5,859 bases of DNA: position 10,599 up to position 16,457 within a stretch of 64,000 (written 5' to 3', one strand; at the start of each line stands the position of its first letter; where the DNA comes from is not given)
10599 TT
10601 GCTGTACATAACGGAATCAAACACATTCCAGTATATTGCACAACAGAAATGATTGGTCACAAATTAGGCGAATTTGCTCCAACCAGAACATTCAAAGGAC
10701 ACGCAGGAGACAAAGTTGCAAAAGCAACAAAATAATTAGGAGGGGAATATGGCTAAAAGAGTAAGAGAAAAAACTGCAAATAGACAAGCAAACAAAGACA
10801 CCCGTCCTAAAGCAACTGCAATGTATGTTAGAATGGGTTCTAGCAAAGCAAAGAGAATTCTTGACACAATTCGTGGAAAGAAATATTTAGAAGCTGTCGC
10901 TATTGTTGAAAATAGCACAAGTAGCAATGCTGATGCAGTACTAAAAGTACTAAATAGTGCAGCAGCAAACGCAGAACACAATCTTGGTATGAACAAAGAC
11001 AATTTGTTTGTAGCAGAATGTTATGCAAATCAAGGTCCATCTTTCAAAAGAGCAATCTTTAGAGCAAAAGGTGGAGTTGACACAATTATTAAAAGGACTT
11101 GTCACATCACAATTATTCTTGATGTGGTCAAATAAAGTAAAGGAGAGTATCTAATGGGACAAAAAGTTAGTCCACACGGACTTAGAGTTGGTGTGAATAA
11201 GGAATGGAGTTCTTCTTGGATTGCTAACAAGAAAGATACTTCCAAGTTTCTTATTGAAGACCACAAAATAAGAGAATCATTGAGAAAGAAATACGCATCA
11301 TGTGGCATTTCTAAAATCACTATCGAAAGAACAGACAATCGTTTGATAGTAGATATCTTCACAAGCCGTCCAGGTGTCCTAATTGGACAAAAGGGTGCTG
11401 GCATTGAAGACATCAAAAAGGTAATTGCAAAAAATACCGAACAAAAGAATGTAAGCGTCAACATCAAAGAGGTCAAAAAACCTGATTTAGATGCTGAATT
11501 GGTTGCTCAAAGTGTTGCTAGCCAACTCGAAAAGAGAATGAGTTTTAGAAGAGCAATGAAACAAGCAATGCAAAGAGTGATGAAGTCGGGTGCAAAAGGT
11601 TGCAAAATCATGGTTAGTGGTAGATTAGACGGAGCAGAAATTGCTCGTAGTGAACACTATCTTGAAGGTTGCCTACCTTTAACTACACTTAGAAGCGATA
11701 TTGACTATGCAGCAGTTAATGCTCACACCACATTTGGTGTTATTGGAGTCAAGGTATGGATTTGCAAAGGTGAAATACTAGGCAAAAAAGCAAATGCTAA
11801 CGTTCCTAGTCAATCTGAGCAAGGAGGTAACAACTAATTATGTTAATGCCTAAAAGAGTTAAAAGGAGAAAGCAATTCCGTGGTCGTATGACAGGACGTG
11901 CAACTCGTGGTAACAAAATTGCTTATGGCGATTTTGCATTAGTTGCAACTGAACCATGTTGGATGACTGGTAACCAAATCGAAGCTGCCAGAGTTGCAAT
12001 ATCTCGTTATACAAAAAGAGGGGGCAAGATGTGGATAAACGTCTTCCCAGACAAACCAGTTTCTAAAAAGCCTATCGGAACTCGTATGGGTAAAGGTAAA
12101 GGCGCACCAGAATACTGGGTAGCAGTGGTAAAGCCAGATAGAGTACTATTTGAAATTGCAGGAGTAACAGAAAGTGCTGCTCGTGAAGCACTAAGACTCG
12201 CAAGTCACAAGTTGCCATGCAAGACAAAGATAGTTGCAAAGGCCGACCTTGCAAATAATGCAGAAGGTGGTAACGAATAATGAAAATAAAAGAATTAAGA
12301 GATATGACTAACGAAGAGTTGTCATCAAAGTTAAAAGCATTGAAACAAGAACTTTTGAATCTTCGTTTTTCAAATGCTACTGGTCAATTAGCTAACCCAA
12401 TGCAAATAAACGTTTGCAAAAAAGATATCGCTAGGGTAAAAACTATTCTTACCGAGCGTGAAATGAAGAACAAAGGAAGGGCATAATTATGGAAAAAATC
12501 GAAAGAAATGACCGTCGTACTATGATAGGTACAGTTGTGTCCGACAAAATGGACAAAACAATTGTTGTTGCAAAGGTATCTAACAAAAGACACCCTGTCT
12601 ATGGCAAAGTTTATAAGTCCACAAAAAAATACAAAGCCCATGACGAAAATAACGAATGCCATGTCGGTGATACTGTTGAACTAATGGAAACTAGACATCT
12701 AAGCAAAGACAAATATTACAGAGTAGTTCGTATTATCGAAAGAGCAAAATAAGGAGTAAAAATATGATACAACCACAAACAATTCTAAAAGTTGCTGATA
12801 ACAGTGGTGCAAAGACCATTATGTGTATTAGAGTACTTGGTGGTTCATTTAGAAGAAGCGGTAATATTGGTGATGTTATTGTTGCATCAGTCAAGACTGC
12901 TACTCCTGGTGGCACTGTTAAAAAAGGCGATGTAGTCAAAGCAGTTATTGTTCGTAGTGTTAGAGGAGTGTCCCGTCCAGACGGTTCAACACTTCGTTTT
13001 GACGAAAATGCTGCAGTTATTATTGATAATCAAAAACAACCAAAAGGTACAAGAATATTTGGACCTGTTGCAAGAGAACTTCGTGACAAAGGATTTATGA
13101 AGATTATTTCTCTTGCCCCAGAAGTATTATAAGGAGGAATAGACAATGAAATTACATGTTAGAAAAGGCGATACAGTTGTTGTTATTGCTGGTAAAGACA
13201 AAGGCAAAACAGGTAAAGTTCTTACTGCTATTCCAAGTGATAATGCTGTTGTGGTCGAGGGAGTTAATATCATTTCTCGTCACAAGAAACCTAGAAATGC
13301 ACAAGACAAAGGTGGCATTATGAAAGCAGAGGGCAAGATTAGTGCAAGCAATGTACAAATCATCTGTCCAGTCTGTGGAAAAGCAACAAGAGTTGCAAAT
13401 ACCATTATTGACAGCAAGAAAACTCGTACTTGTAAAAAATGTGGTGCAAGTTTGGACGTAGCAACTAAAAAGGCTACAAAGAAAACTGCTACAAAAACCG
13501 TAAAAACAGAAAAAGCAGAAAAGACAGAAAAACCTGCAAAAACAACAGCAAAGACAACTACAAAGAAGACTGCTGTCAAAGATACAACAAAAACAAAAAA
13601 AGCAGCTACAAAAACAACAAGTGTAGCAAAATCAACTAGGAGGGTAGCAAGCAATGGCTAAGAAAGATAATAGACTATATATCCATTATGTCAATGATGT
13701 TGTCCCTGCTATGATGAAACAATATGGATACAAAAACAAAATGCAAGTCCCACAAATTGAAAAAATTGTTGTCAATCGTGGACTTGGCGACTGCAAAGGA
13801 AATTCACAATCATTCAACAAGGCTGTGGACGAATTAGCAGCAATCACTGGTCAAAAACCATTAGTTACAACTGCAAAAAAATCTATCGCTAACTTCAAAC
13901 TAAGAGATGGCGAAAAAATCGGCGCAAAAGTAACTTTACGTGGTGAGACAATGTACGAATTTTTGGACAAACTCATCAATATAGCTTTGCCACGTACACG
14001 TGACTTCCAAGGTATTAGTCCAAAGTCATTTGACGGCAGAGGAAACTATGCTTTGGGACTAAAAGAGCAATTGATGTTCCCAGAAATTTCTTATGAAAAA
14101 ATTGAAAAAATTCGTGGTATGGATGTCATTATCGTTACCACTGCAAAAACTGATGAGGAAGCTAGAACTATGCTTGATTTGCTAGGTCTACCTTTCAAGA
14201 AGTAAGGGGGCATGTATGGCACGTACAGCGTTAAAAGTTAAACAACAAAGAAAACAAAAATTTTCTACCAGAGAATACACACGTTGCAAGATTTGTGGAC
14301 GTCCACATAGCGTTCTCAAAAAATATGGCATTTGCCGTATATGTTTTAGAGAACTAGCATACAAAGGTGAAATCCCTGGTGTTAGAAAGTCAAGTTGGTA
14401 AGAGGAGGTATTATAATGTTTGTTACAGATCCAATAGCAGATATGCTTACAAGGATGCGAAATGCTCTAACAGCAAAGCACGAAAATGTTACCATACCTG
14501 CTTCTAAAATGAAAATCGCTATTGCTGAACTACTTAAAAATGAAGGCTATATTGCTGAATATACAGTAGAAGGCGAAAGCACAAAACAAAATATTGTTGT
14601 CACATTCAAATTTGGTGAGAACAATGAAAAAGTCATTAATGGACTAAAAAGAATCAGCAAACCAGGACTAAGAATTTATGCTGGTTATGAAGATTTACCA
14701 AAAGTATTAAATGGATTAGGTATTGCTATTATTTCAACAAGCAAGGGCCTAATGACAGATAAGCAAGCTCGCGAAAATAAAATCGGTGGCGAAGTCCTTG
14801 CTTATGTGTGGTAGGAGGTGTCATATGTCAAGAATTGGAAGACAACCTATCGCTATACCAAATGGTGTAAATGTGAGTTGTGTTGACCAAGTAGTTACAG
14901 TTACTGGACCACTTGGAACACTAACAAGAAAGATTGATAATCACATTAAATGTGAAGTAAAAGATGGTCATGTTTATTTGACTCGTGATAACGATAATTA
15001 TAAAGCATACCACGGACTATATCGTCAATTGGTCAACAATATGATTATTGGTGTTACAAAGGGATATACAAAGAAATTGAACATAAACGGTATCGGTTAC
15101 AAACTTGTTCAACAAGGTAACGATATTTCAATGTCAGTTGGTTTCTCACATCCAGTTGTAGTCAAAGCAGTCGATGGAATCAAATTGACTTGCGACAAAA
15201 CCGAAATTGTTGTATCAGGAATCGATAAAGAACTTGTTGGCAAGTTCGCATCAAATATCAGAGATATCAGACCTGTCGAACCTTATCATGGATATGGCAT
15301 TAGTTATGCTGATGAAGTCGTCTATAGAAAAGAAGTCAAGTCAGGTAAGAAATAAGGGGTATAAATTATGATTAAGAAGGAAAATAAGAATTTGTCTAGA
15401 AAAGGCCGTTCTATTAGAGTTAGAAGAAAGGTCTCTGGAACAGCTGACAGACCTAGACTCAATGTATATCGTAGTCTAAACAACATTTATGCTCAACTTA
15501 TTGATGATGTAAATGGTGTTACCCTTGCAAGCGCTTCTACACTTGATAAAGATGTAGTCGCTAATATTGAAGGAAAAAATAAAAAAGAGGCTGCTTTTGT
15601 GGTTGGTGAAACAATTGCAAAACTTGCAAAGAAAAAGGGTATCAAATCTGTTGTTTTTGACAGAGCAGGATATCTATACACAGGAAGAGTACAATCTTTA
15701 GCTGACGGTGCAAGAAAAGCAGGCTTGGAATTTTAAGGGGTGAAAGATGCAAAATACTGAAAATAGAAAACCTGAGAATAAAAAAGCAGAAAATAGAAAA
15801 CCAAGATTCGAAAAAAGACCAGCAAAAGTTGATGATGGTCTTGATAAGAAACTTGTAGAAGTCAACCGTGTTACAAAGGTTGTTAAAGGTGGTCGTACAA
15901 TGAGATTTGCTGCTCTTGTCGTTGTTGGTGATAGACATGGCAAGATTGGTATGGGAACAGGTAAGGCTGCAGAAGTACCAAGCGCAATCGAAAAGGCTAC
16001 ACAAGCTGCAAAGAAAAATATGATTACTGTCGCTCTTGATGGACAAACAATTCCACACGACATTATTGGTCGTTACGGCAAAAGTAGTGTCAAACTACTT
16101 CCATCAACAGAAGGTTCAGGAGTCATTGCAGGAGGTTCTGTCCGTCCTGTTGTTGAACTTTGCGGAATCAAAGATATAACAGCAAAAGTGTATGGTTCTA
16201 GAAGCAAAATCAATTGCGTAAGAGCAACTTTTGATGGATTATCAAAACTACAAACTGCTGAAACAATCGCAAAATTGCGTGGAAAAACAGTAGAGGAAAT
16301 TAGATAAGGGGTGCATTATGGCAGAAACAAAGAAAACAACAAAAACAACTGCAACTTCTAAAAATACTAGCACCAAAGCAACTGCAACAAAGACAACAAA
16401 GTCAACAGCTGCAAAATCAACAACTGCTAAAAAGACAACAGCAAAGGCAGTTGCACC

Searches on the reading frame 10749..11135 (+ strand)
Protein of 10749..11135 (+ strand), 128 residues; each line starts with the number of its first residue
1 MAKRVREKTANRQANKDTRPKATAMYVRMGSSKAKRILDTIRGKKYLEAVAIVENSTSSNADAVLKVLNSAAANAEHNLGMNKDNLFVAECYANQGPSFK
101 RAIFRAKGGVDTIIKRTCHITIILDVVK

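Call 3: search_protein_families(library=pfam, proteins=[window:10749-11135:+], max_evalue=0.01)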
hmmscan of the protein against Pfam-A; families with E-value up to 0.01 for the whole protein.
window:10749-11135:+ (128 aa): 1 family
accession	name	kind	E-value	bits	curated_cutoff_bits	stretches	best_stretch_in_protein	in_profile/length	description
PF00237.24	Ribosomal_L22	-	5.8e-31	107.2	28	1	22-124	1-103/104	Ribosomal protein L22p/L17e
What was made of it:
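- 10749..10811 (+): Companion feature: a roughly 21-residue basic N-terminal extension of uL22. The Pfam L22 domain starts at residue 22 (call 3).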

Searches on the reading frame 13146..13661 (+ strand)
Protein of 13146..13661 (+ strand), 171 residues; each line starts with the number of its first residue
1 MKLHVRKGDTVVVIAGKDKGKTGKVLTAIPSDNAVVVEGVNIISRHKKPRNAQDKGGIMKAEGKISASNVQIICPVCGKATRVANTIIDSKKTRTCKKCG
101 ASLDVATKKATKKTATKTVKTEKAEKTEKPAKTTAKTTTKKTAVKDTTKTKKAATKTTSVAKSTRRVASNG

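Call 3: search_protein_families(library=pfam, proteins=[window:13146-13661:+], max_evalue=0.01)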
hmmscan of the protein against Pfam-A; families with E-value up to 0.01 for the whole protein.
window:13146-13661:+ (171 aa): 5 families
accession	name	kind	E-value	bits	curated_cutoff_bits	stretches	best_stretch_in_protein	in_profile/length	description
PF17136.10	ribosomal_L24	-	1.5e-20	73.7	27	1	40-102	1-64/65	Ribosomal proteins 50S L24/mitochondrial 39S L24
PF00467.35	KOW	-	1.3e-08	34.8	22.3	1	7-38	1-32/32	KOW motif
PF14354.12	Lar_restr_allev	-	0.0018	18.9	28.6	1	74-116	6-48/58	Restriction alleviation protein Lar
PF22682.2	Ribosomal_uL24m-like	-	0.0022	18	29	1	7-73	3-71/223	Large ribosomal subunit protein uL24m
PF21344.3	Zn_ribbon_LysW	-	0.0081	16.2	27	0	74-106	3-34/46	Alpha-aminoadipate carrier protein LysW-like, globular domain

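Call 4: search_protein_families(library=ncbifam, proteins=[window:13146-13661:+], max_evalue=0.01)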
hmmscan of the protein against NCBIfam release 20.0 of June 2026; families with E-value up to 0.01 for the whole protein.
window:13146-13661:+ (171 aa): 7 families
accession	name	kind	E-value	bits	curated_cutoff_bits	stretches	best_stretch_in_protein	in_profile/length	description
TIGR01079.1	rplX_bact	equivalog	8.1e-33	113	53.7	1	3-101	2-102/104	50S ribosomal protein L24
TIGR03655.1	anti_R_Lar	subfamily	0.00012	22.3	39.6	1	74-111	4-46/55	Lar family restriction alleviation protein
NF038384.1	zinc_YnfU_fam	subfamily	0.00013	21.4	36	1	64-101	9-46/52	YnfU family zinc-binding protein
TIGR01080.1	rplX_A_E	equivalog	0.00026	21.4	47.65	1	3-42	40-79/116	50S ribosomal protein L24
NF002796.0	PRK02935.1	equivalog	0.00043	20.1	108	1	62-121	61-114/118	hypothetical protein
NF005375.0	PRK06917.1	equivalog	0.0056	15.4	535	1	16-99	295-378/448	aspartate aminotransferase family protein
NF041070.1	carrier_LysW_Arch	domain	0.0065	16.5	75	0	72-111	3-41/57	alpha-aminoadipate/glutamate carrier protein LysW/ArgW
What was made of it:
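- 13455..13661 (+): Companion feature: a K/T/A/E-rich C-terminal tail of uL24 (about residues 104-171). It follows a CxxC...CxxC zinc-ribbon insertion at residues 74-101. The Pfam L24 match ends at residue 102 and there are zinc-ribbon-type hits at 74-116 (calls 3, 4).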

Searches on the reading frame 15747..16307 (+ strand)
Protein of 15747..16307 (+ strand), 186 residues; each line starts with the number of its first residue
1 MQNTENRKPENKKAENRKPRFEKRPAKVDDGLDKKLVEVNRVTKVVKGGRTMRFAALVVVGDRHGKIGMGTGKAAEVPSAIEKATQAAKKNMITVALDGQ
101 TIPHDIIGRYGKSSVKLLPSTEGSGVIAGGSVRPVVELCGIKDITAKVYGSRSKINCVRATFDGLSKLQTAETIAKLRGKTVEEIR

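Call 3: search_protein_families(library=pfam, proteins=[window:15747-16307:+], max_evalue=0.01)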
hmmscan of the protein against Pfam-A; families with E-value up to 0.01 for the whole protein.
window:15747-16307:+ (186 aa): 2 families
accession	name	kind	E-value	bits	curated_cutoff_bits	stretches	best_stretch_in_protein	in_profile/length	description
PF00333.26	Ribosomal_S5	-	3.7e-27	94.6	27.1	1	32-95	1-64/65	Ribosomal protein S5, N-terminal domain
PF03719.21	Ribosomal_S5_C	-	3.2e-26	91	21.5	1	108-178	1-71/71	Ribosomal protein S5, C-terminal domain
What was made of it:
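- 15747..15839 (+): Companion feature: a roughly 31-residue basic N/K/R/E-rich N-terminal extension of uS5, containing a 15-nt tandem repeat (ENRKP ENKKA ENRKP). The Pfam S5 N domain starts at residue 32 (call 3).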
